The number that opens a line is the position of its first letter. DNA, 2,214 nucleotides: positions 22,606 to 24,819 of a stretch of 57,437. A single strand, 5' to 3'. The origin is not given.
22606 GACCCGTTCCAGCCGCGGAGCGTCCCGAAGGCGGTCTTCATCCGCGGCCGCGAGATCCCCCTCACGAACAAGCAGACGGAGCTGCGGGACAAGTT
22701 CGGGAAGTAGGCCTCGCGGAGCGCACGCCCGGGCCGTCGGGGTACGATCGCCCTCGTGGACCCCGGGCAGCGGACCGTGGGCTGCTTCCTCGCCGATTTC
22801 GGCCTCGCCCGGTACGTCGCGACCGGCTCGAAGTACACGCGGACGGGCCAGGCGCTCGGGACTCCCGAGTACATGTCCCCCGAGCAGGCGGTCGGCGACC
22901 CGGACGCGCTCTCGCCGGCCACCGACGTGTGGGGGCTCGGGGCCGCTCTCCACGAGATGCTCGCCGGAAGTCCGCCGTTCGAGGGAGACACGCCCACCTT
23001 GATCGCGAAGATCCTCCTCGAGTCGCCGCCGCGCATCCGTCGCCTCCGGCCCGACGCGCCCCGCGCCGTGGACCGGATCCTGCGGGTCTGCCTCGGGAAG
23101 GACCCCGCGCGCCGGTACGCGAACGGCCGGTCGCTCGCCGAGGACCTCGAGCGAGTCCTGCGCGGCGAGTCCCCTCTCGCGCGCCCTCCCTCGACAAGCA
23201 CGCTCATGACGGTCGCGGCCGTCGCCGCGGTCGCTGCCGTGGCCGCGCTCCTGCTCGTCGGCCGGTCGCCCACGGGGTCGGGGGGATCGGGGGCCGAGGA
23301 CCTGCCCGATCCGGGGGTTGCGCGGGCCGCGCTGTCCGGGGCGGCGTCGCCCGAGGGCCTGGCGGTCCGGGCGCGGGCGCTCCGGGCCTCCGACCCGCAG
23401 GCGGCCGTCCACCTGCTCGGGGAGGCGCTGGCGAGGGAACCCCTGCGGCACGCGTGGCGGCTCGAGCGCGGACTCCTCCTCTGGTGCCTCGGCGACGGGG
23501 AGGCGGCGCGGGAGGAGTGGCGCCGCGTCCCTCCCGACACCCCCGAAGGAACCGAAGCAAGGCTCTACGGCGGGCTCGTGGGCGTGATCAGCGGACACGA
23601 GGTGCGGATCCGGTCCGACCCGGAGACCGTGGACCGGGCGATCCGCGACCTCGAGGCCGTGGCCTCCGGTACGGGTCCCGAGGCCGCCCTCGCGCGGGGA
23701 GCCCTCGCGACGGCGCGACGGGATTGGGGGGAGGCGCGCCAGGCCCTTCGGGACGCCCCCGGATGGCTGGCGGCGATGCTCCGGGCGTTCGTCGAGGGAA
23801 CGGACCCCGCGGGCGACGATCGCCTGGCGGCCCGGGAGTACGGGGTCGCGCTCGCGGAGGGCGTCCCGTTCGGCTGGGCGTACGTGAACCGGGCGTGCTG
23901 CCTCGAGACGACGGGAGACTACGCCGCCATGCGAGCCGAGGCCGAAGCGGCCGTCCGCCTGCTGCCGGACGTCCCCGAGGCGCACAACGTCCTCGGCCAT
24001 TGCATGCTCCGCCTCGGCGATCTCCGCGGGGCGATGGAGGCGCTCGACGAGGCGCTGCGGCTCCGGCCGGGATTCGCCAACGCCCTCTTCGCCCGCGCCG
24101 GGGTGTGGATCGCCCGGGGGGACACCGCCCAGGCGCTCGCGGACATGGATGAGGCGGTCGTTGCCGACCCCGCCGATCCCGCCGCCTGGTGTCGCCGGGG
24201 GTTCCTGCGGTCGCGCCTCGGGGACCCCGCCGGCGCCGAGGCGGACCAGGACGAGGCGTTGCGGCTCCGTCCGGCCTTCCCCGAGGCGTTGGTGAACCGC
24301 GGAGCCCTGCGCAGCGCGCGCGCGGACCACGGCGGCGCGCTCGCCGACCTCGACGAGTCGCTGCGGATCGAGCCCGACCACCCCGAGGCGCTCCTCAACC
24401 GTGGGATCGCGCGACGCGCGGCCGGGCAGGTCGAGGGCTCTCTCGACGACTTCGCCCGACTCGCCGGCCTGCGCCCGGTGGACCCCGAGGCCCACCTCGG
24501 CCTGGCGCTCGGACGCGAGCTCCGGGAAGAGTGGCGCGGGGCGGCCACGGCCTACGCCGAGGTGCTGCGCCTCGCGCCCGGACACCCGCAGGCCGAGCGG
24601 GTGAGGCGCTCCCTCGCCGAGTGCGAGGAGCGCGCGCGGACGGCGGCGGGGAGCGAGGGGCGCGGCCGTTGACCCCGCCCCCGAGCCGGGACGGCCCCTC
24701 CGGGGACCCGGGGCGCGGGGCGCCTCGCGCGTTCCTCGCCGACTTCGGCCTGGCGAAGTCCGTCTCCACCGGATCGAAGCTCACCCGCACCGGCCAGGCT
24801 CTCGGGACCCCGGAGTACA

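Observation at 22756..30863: Head-to-tail array of four receptor-kinase/TPR paralogues in which three start exactly at the DFG motif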

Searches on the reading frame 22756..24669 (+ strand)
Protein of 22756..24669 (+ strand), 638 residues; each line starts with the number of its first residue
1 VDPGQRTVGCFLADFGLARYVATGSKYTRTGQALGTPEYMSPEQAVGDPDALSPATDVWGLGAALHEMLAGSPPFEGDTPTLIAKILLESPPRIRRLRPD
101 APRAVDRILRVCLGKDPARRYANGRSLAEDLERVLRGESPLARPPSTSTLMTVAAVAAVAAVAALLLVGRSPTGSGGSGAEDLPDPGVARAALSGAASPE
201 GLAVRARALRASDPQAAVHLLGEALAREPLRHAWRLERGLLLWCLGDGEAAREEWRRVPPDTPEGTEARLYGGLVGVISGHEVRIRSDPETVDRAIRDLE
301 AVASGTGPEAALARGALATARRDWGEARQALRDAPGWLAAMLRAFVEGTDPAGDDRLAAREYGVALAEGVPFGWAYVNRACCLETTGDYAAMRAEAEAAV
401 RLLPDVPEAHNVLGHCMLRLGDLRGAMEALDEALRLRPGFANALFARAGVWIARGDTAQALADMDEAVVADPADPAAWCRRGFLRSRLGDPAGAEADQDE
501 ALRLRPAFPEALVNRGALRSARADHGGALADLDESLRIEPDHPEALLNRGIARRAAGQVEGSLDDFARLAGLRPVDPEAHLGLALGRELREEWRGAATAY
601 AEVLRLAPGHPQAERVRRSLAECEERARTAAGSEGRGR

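Call 6: search_protein_families(library=pfam, proteins=[window:22756-24669:+], max_evalue=0.01)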
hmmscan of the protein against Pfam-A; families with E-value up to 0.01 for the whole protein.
window:22756-24669:+ (638 aa): 14 families
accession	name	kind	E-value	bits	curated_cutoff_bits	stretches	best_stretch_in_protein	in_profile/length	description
PF07719.23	TPR_2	-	2.2e-24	83.9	27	1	407-439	1-33/34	Tetratricopeptide repeat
PF13414.12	TPR_11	-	8.4e-19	67.4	26.8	0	420-448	7-35/42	TPR repeat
PF13432.12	TPR_16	-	1.2e-18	67.6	32.7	5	418-475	8-65/65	Tetratricopeptide repeat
PF13431.12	TPR_17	-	4.8e-18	64.3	24.4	0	465-495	3-33/34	Tetratricopeptide repeat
PF00515.34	TPR_1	-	1.8e-16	59.6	27.8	1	407-440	1-34/34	Tetratricopeptide repeat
PF13371.12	TPR_9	-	5.1e-14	52.5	35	2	522-580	8-66/73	Tetratricopeptide repeat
PF00069.31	Pkinase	-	7.3e-14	52.2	31.7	1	12-122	139-253/263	Protein kinase domain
PF13181.12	TPR_8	-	3.3e-13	49.1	25.7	0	408-438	2-32/34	Tetratricopeptide repeat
PF14559.12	TPR_19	-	2.9e-12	47.2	25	3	420-478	4-62/68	Tetratricopeptide repeat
PF13428.12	TPR_14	-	4.6e-11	42.7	23.5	1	407-448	1-42/44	Tetratricopeptide repeat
PF07714.23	PK_Tyr_Ser-Thr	-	6.1e-10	39.3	23.1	1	11-120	142-248/258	Protein tyrosine and serine/threonine kinase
PF23914.1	TPR_CcmH_CycH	-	0.0014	18.9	42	0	411-491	54-137/158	Cytochrome c-type biogenesis protein H TPR domain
PF13174.12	TPR_6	-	0.0039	18.2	26.3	0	544-570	1-27/33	Tetratricopeptide repeat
PF13424.12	TPR_12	-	0.0065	17.1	30.1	0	374-437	4-75/77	Tetratricopeptide repeat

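Call 7: find_homologous_proteins(query=window:22756-24669:+, max_evalue=1e-10)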
Query window:22756-24669:+ (638 aa): 646 proteins with E <= 1e-10 among 8000 candidates; the best 120 are listed.
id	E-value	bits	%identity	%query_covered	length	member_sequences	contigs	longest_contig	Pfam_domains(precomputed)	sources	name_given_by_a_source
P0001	1.9e-145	504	42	96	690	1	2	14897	PF13431.13,PF23914.2,PF13414.13,PF13428.13,PF14559.13,PF07714.24,PF00069.32,PF13371.13,PF00515.35,PF13424.13,PF13432.13,PF13181.13,PF07719.24,PF13174.13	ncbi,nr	ncbi:MAG: tetratricopeptide repeat protein [Planctomycetales bacterium]|nr:tetratricopeptide repeat 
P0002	1.3e-144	502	46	95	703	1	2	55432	PF13431.13,PF13414.13,PF13428.13,PF14559.13,PF07714.24,PF00069.32,PF13371.13,PF00515.35,PF13424.13,PF13432.13,PF13181.13,PF07719.24,PF13174.13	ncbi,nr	ncbi:MAG: tetratricopeptide repeat protein [Planctomycetales bacterium]|nr:tetratricopeptide repeat 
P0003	5.6e-143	496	44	99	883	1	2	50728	PF13431.13,PF13414.13,PF13428.13,PF14559.13,PF07714.24,PF00069.32,PF13371.13,PF00515.35,PF13424.13,PF13432.13,PF13181.13,PF07719.24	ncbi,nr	ncbi:MAG: tetratricopeptide repeat protein [Planctomycetales bacterium]|nr:tetratricopeptide repeat 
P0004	7.6e-141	489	43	97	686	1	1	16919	PF13431.13,PF23914.2,PF13414.13,PF13428.13,PF14559.13,PF07714.24,PF00069.32,PF13371.13,PF00515.35,PF13424.13,PF13432.13,PF13181.13,PF07719.24,PF13174.13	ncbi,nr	ncbi:MAG: tetratricopeptide repeat protein [Planctomycetales bacterium]|nr:tetratricopeptide repeat 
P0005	1.0e-140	489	44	97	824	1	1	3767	PF14559.13,PF07714.24,PF13431.13,PF00069.32,PF13414.13,PF13371.13,PF00515.35,PF03109.23,PF13432.13,PF13181.13,PF07719.24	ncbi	-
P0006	1.8e-140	488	46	100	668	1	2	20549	PF13431.13,PF13414.13,PF13428.13,PF14559.13,PF07714.24,PF00069.32,PF13371.13,PF00515.35,PF13424.13,PF13432.13,PF13181.13,PF07719.24,PF13174.13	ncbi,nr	ncbi:MAG: tetratricopeptide repeat protein [Planctomycetales bacterium]|nr:tetratricopeptide repeat 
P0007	1.2e-139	485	44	97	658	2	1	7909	PF13431.13,PF13414.13,PF13428.13,PF14559.13,PF07714.24,PF00069.32,PF13371.13,PF00515.35,PF13424.13,PF13432.13,PF13181.13,PF07719.24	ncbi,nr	ncbi:MAG: tetratricopeptide repeat protein [Planctomycetales bacterium]|nr:tetratricopeptide repeat 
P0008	1.3e-139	485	41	98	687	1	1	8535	PF13431.13,PF23914.2,PF13414.13,PF13176.13,PF13428.13,PF13374.13,PF14559.13,PF07714.24,PF00069.32,PF13371.13,PF00515.35,PF13424.13,PF13432.13,PF13181.13,PF07719.24,PF13174.13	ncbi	-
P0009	2.4e-139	484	42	97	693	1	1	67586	PF03704.24,PF13431.13,PF13414.13,PF13428.13,PF14559.13,PF07714.24,PF00069.32,PF13371.13,PF00515.35,PF13424.13,PF13432.13,PF13181.13,PF07719.24,PF13174.13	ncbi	-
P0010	2.4e-134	468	42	99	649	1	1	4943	PF13431.13,PF23914.2,PF13414.13,PF13176.13,PF13428.13,PF14559.13,PF07714.24,PF00069.32,PF13371.13,PF00515.35,PF13424.13,PF13432.13,PF13181.13,PF07719.24,PF13174.13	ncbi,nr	ncbi:MAG: tetratricopeptide repeat protein [Planctomycetales bacterium]|nr:tetratricopeptide repeat 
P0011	1.4e-133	465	44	97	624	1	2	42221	PF13431.13,PF13414.13,PF13428.13,PF14559.13,PF07714.24,PF00069.32,PF13371.13,PF00515.35,PF13424.13,PF13432.13,PF13181.13,PF07719.24,PF13174.13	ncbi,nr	ncbi:MAG: tetratricopeptide repeat-containing serine/threonine-protein kinase [Planctomycetales bact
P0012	3.5e-133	464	44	89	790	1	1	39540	PF13431.13,PF13414.13,PF13428.13,PF14559.13,PF07714.24,PF00069.32,PF13371.13,PF00515.35,PF13424.13,PF13432.13,PF13181.13,PF01239.29,PF07719.24,PF13174.13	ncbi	-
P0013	2.7e-132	461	42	99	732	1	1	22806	PF13431.13,PF13414.13,PF13428.13,PF14559.13,PF07714.24,PF00069.32,PF13371.13,PF00515.35,PF13424.13,PF13432.13,PF13181.13,PF07719.24,PF13174.13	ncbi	-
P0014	3.2e-132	461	48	97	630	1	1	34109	PF13431.13,PF13414.13,PF13428.13,PF14559.13,PF07714.24,PF00069.32,PF13371.13,PF00515.35,PF13424.13,PF13432.13,PF13181.13,PF07719.24,PF13174.13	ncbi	-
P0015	1.1e-131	459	46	98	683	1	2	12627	PF14559.13,PF07714.24,PF13431.13,PF00069.32,PF13414.13,PF13371.13,PF00515.35,PF13432.13,PF13428.13,PF13181.13,PF07719.24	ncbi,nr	ncbi:MAG: tetratricopeptide repeat protein [Planctomycetales bacterium]|nr:tetratricopeptide repeat 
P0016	1.4e-131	458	47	98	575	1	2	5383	PF13431.13,PF13414.13,PF13176.13,PF13428.13,PF14559.13,PF07714.24,PF00069.32,PF13371.13,PF00515.35,PF13424.13,PF13432.13,PF13181.13,PF07719.24,PF13174.13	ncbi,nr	ncbi:MAG: tetratricopeptide repeat protein [Planctomycetales bacterium]|nr:tetratricopeptide repeat 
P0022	4.4e-129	450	46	96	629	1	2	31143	PF13431.13,PF13414.13,PF14559.13,PF07714.24,PF00069.32,PF13371.13,PF00515.35,PF13424.13,PF13432.13,PF13181.13,PF07719.24,PF13174.13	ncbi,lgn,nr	ncbi:MAG: tetratricopeptide repeat protein [Planctomycetales bacterium]|nr:tetratricopeptide repeat 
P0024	9.0e-129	449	44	95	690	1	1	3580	PF13431.13,PF13414.13,PF13428.13,PF14559.13,PF07714.24,PF00069.32,PF13371.13,PF00515.35,PF13424.13,PF13432.13,PF13181.13,PF07719.24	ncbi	-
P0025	7.6e-128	446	46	97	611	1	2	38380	PF13431.13,PF13414.13,PF13428.13,PF14559.13,PF07714.24,PF00069.32,PF13371.13,PF00515.35,PF13424.13,PF13432.13,PF13181.13,PF07719.24,PF13174.13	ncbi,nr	ncbi:MAG: tetratricopeptide repeat protein [Planctomycetales bacterium]|nr:tetratricopeptide repeat 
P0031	1.0e-124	436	45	89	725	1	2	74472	PF13431.13,PF13414.13,PF13428.13,PF14559.13,PF07714.24,PF00069.32,PF13371.13,PF00515.35,PF13424.13,PF13432.13,PF13181.13,PF07719.24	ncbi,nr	ncbi:MAG: tetratricopeptide repeat protein [Planctomycetales bacterium]|nr:tetratricopeptide repeat 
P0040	6.4e-120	420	44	98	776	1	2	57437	PF13431.13,PF13414.13,PF13176.13,PF13428.13,PF14559.13,PF07714.24,PF00069.32,PF13371.13,PF00515.35,PF03109.23,PF13424.13,PF13432.13,PF13181.13,PF07719.24,PF13174.13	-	-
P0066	9.6e-111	390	41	98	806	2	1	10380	PF13431.13,PF23914.2,PF13414.13,PF13428.13,PF14559.13,PF07714.24,PF00069.32,PF13371.13,PF00515.35,PF13424.13,PF13432.13,PF13181.13,PF07719.24,PF13174.13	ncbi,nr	ncbi:MAG: protein kinase [Planctomycetales bacterium]|nr:protein kinase [Planctomycetales bacterium]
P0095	5.1e-90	321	41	82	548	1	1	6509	PF14559.13,PF07714.24,PF13431.13,PF00069.32,PF13414.13,PF13371.13,PF00515.35,PF13432.13,PF13428.13,PF13181.13,PF07719.24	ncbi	-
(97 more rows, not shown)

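Call 11: find_encoding_contigs(protein=P0031, flank=10000, max_places=3)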
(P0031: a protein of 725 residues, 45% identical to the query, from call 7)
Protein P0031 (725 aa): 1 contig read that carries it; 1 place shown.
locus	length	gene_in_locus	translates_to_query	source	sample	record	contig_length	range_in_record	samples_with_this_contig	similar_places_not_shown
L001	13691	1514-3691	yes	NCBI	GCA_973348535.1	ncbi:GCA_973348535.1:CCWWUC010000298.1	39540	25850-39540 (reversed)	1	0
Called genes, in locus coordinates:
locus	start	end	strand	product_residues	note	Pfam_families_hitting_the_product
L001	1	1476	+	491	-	?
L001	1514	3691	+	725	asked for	PF00069:Pkinase, PF07714:PK_Tyr_Ser-Thr, PF13432:TPR_16 (weak), PF13371:TPR_9 (weak), PF13432:TPR_16, PF13371:TPR_9 (weak), PF13414:TPR_11 (weak), PF13432:TPR_16, +7 more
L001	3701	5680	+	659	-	PF00069:Pkinase, PF07714:PK_Tyr_Ser-Thr, PF07719:TPR_2 (faint), PF14559:TPR_19 (weak), PF13432:TPR_16 (weak), PF13414:TPR_11, PF13371:TPR_9 (weak), PF13432:TPR_16, +3 more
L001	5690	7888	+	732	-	-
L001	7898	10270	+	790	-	PF00069:Pkinase, PF07714:PK_Tyr_Ser-Thr, PF13432:TPR_16 (weak), PF00515:TPR_1 (weak), PF13414:TPR_11, PF00515:TPR_1, PF13432:TPR_16, PF00515:TPR_1, +16 more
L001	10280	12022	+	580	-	PF01019:G_glu_transpept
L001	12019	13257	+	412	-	PF07690:MFS_1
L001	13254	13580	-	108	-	PF00355:Rieske, PF13806:Rieske_2, PF22543:Rieske_4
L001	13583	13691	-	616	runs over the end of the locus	PF02574:S-methyl_trans, PF02219:MTHFR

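Call 12: find_encoding_contigs(protein=P0011, flank=10000, max_places=3)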
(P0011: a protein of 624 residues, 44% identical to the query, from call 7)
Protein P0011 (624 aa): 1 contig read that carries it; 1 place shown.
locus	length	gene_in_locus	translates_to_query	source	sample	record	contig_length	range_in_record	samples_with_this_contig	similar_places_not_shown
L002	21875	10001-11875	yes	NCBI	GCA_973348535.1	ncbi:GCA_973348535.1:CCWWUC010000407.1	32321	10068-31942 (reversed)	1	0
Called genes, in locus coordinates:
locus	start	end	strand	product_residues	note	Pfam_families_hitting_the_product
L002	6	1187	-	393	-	PF08495:FIST, PF10442:FIST_C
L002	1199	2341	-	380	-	PF00890:FAD_binding_2 (weak), PF01266:DAO, PF01494:FAD_binding_3, PF01946:Thi4 (weak), PF07992:Pyr_redox_2 (weak), PF13450:NAD_binding_8 (weak)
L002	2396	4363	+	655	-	PF00069:Pkinase, PF07714:PK_Tyr_Ser-Thr, PF13432:TPR_16 (weak), PF13371:TPR_9 (weak), PF00515:TPR_1 (weak), PF13432:TPR_16, PF13371:TPR_9, PF13432:TPR_16, +17 more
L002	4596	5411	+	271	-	PF08818:DUF1801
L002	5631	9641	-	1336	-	PF01833:TIG, PF27062:SaeC_ESX1_N (faint), PF00036:EF-hand_1 (faint), PF13202:EF-hand_5 (faint), PF21955:CarG-like (faint), PF01839:FG-GAP (weak), PF13517:FG-GAP_3 (weak), PF01839:FG-GAP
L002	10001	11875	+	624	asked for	PF00069:Pkinase, PF07714:PK_Tyr_Ser-Thr, PF13432:TPR_16 (weak), PF14559:TPR_19 (weak), PF13371:TPR_9 (weak), PF13414:TPR_11, PF13432:TPR_16 (weak), PF00515:TPR_1 (weak), +8 more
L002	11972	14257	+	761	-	PF00069:Pkinase, PF07714:PK_Tyr_Ser-Thr, PF00515:TPR_1 (weak), PF07719:TPR_2 (weak), PF13414:TPR_11 (weak), PF00515:TPR_1 (weak), PF13414:TPR_11 (weak), PF13371:TPR_9 (weak), +11 more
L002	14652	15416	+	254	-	-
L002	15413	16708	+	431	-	-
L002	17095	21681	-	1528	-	PF01833:TIG, PF13517:FG-GAP_3 (faint), PF01839:FG-GAP (weak), PF13202:EF-hand_5 (faint), PF01839:FG-GAP (weak)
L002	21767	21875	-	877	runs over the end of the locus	PF00069:Pkinase, PF07714:PK_Tyr_Ser-Thr, PF13432:TPR_16 (weak), PF14559:TPR_19 (weak), PF13432:TPR_16 (weak), PF13414:TPR_11, PF13432:TPR_16 (weak), PF13371:TPR_9, +6 more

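Call 19: find_related_loci(query=A1, collection=genome_contigs, flank=10000)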
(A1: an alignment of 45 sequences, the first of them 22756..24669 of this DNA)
Query A1 (638 aa) in genome_contigs; peptide patterns used: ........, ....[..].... (x = any residue, [..] = any of these).
600 stretches matched a pattern (row limit reached: there are more); 587 encode a relative of the query (tblastn E <= 1e-3); the best 80 are kept; 80 distinct loci.
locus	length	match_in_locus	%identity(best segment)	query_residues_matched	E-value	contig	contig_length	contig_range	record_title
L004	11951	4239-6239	46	14-581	1e-29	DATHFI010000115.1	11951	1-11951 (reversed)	MAG TPA_asm: Planctomycetota bacterium isolate SMAG_U12443 k141_470532, whole genome shotgun sequence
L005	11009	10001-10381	47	11-138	6e-27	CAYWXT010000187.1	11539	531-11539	MAG TPA_asm: uncultured Pirellulaceae bacterium isolate SRP284430_co1_210 genome assembly, contig: NODE_4007_length_1153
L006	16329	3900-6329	33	10-617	2e-26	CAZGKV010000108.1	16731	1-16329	MAG TPA_asm: uncultured Planctomycetales bacterium isolate binchicken_co21_415 genome assembly, contig: NODE_2040_length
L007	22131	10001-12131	40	11-169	1e-25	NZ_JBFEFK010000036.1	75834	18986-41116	Maioricimonas sp. JC845 36, whole genome shotgun sequence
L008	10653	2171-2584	47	12-149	2e-25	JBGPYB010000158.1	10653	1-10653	MAG: Vicinamibacteria bacterium isolate OBJ1_062018_090_23 k141_1156868_length_10653_cov_11.9020, whole genome shotgun s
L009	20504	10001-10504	39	12-165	4e-25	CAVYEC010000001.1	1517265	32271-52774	MAG: uncultured Planctomycetota bacterium isolate MFD09603.bin.2.111 genome assembly, contig: contig_12297, whole genome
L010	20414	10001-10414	45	12-149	3e-25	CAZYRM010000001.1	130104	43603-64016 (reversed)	MAG TPA_asm: uncultured Planctomycetia bacterium isolate binchicken_co248_153 genome assembly, contig: NODE_78_length_13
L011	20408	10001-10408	42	11-146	4e-25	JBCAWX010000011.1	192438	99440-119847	MAG: Planctomycetota bacterium isolate J06554_5 NODE_11_length_192438_cov_17.809010, whole genome shotgun sequence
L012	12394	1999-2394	43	12-143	6e-25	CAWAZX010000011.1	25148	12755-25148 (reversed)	MAG: uncultured Planctomycetota bacterium isolate MFD05567.bin.2.247 genome assembly, contig: contig_153034, whole genom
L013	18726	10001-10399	44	12-144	1e-24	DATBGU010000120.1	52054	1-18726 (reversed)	MAG TPA_asm: Gemmataceae bacterium isolate SMAG_U3846 k141_1731850, whole genome shotgun sequence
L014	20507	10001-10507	43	12-161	2e-24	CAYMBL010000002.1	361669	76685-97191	MAG TPA_asm: uncultured Planctomycetales bacterium isolate SRP287051_co1_149 genome assembly, contig: NODE_36_length_361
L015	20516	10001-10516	36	12-178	1e-24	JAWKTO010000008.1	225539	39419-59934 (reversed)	MAG: Pirellulaceae bacterium isolate BC1.200 BC1.200.fa-8, whole genome shotgun sequence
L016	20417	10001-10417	43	12-150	1e-24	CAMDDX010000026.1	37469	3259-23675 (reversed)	MAG: Planctomyces sp. SH-PL62 isolate MaH-04nov19-298 genome assembly, contig: MaH-04nov19-C2497, whole genome shotgun s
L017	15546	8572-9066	40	11-167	2e-24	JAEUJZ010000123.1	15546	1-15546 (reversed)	MAG: Myxococcales bacterium isolate new MAG-82 k141_2387499, whole genome shotgun sequence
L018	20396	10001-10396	46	11-143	8e-24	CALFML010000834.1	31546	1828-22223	MAG TPA_asm: uncultured Myxococcales bacterium isolate SRR6231182_bin.80_CONCOCT_v1.1_MAG genome assembly, contig: ERZ65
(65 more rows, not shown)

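Call 33: search_protein_families(library=ncbifam, proteins=[window:22756-24669:+], max_evalue=0.001)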
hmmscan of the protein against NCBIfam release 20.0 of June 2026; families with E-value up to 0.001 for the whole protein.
window:22756-24669:+ (638 aa): 16 families
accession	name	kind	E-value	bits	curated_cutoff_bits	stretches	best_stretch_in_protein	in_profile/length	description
NF033483.0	PknB_PASTA_kin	equivalog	5.7e-29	101.6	450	1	13-143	149-277/563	Stk1 family PASTA domain-containing Ser/Thr kinase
TIGR02917.1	PEP_TPR_lipo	equivalog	9.4e-21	73.4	312.2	2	358-511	144-297/899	XrtA/PEP-CTERM system TPR-repeat protein PrsT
NF052427.1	StpK7MSMEG_1200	equivalog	5.1e-15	55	900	1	11-145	148-279/601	serine/threonine protein kinase StpK7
NF008391.2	PRK11189.1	equivalog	1.7e-13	50.7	250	2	387-475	79-167/297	lipoprotein NlpI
TIGR02521.1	type_IV_pilW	equivalog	3.3e-12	46.4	154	1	448-606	38-198/234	type IV pilus biogenesis/stability protein PilW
NF009651.0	PRK13184.1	equivalog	5e-12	44.6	839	1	25-139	183-295/932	serine/threonine-protein kinase PknD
NF040959.1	MamA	equivalog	7.6e-12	45.1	200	2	454-604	50-200/204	magnetosome protein MamA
NF047741.1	antiphage_MADS6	equivalog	5.3e-11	41.8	460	1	10-144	338-470/612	methylation-associated defense system protein kinase MAD6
NF033762.1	social_mot_Tgl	equivalog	3.9e-10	39.5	225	0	389-450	47-109/252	social motility TPR repeat lipoprotein Tgl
TIGR02552.1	LcrH_SycD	equivalog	5.2e-10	39.2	104.8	0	531-613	6-88/136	SycD/LcrH family type III secretion system chaperone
NF007302.0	PRK09782.1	equivalog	3.9e-07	28.4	1223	0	421-477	593-648/990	phage receptor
NF033758.1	gliding_GltE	equivalog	6.1e-07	28.8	225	1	356-576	103-323/411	adventurous gliding motility TPR repeat lipoprotein GltE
TIGR00990.1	3a0801s09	subfamily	3.6e-06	25.9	757.25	1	408-508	332-432/615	mitochondrial import receptor subunit TOM70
TIGR03939.1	PGA_TPR_OMP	equivalog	0.00014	20.3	366.65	0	510-635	396-521/800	poly-beta-1,6 N-acetyl-D-glucosamine export porin PgaA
NF033920.0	C39_PA2778_fam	equivalog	0.00023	20.7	150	0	375-469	158-252/255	PA2778 family cysteine peptidase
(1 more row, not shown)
